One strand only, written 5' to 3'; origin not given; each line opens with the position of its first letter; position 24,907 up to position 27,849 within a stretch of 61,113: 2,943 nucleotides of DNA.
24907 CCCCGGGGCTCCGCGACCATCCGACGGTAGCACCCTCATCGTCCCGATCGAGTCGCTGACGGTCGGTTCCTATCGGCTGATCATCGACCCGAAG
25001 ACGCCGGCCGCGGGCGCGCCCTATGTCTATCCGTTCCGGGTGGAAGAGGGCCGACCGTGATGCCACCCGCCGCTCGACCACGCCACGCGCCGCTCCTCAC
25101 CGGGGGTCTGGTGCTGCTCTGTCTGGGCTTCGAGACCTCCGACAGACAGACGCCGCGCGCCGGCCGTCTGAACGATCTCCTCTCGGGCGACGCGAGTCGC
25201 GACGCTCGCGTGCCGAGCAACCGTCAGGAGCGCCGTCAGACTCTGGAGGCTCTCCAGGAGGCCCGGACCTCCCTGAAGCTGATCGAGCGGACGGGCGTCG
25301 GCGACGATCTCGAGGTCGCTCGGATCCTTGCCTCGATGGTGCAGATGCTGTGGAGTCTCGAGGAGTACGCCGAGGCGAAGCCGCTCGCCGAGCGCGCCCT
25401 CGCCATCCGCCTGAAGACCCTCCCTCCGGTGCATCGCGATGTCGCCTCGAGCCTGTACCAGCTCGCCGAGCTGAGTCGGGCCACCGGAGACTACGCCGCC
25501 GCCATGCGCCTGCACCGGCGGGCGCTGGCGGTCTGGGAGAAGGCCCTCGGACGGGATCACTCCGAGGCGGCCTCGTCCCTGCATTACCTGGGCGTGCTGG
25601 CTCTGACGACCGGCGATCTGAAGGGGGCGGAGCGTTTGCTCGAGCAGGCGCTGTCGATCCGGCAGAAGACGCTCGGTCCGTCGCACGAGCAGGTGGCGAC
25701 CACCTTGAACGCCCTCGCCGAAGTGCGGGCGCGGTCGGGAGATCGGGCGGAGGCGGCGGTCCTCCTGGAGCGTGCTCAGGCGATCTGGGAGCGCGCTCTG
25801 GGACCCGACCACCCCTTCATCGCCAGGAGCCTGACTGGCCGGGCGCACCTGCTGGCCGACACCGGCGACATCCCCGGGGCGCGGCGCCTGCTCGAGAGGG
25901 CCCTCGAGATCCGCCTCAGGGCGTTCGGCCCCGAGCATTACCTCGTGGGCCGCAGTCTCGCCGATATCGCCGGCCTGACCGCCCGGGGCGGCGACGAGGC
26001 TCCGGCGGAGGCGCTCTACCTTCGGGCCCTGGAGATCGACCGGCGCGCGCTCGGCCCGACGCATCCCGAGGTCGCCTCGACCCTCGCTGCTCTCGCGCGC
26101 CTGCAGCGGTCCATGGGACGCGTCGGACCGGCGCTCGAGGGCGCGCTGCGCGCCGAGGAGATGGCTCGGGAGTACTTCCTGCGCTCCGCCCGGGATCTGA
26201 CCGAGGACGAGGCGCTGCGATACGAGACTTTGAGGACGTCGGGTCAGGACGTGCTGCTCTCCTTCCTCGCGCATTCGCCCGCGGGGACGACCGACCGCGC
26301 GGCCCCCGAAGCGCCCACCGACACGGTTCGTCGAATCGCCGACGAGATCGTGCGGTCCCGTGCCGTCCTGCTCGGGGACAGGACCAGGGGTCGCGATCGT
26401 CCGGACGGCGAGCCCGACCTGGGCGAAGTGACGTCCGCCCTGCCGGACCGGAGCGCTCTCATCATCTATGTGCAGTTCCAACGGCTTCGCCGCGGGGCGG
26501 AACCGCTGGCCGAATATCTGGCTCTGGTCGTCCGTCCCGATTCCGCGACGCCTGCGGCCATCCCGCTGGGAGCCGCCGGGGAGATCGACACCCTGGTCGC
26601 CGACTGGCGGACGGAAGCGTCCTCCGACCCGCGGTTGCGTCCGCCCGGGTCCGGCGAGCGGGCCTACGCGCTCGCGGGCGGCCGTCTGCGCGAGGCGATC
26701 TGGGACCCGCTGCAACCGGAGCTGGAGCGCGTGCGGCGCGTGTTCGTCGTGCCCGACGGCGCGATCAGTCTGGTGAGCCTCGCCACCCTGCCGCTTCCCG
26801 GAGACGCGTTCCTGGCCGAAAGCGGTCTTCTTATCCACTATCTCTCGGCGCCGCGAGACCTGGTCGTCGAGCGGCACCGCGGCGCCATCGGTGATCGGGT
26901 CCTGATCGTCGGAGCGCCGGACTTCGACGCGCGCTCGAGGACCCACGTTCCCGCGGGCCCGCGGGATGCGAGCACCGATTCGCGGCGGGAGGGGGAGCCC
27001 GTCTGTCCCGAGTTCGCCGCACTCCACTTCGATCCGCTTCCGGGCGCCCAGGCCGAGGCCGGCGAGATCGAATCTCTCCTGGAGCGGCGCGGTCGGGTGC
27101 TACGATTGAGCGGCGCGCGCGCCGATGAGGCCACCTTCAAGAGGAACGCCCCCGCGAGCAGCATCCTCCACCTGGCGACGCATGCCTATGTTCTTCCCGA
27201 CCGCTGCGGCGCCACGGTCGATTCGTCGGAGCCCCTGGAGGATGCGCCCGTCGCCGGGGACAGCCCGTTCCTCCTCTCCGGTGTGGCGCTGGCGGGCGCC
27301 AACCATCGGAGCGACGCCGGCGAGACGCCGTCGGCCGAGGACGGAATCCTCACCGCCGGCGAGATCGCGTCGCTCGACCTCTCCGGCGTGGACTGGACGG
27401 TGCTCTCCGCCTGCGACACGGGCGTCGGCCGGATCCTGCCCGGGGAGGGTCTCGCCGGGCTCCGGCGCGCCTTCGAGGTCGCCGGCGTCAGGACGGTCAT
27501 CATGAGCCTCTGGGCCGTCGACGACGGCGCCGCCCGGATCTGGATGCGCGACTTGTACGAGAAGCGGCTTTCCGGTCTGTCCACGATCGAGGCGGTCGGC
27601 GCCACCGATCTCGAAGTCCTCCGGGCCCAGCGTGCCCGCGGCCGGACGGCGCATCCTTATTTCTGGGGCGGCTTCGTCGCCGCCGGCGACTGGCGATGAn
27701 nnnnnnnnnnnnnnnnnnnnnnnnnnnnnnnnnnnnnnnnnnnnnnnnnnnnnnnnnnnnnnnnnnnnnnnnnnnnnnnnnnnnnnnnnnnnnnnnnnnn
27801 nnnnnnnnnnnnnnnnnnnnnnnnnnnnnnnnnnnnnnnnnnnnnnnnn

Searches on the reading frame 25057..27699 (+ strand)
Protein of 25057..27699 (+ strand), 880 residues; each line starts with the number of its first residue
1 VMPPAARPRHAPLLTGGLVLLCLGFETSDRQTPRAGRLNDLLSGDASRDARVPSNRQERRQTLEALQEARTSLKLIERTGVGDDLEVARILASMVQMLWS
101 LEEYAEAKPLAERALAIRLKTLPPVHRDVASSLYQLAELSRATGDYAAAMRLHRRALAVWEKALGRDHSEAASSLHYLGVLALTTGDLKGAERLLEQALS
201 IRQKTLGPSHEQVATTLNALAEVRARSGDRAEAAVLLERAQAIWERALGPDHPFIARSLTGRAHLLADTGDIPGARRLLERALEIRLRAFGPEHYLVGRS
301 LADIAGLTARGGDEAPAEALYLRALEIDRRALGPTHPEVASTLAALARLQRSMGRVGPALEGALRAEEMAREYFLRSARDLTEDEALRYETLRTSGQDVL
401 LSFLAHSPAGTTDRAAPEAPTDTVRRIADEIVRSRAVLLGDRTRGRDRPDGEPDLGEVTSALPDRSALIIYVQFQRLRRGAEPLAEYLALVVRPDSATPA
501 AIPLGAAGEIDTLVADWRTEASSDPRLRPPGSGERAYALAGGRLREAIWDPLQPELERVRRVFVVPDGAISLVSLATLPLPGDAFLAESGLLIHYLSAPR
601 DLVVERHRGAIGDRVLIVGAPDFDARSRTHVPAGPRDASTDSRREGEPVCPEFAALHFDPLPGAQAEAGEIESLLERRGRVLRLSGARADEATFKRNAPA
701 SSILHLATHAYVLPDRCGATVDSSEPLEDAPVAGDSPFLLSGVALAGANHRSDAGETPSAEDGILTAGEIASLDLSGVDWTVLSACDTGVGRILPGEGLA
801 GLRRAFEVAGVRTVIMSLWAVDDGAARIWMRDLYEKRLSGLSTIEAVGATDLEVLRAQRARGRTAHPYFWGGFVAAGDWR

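Call 32: search_protein_families(library=pfam, proteins=[window:25057-27699:+], max_evalue=0.001)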
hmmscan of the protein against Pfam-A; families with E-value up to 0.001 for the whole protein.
window:25057-27699:+ (880 aa): 12 families
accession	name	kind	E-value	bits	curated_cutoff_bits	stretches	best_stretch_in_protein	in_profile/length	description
PF12770.12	CHAT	-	2.5e-56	191.7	24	1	541-878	4-289/289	CHAT domain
PF13424.12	TPR_12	-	5.5e-56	187.1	30.1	6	213-286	2-75/77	Tetratricopeptide repeat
PF13374.12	TPR_10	-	2e-49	164.7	27.5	5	129-169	1-41/42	Tetratricopeptide repeat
PF24885.1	TPR_NPHP3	-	2.8e-41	141.9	100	3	266-357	109-200/239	Nephrocystin-3 TPR domain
PF17874.7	TPR_MalT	-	9.2e-11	42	45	1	61-244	16-191/336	MalT-like TPR region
PF07719.23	TPR_2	-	8.7e-10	38.4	27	0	173-201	2-30/34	Tetratricopeptide repeat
PF13428.12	TPR_14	-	9e-09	35.6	23.5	0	133-160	4-31/44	Tetratricopeptide repeat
PF13176.12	TPR_7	-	1.8e-08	34.2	27.9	0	132-158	1-29/36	Tetratricopeptide repeat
PF13181.12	TPR_8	-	2.4e-07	30.8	25.7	0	174-204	3-33/34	Tetratricopeptide repeat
PF00515.34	TPR_1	-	2.8e-07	30.5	27.8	0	173-203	2-32/34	Tetratricopeptide repeat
PF13432.12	TPR_16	-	0.00096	20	32.7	1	143-199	3-58/65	Tetratricopeptide repeat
PF04910.20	Tcf25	-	0.00099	18.7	24.2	0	131-169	40-78/337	Transcriptional repressor TCF25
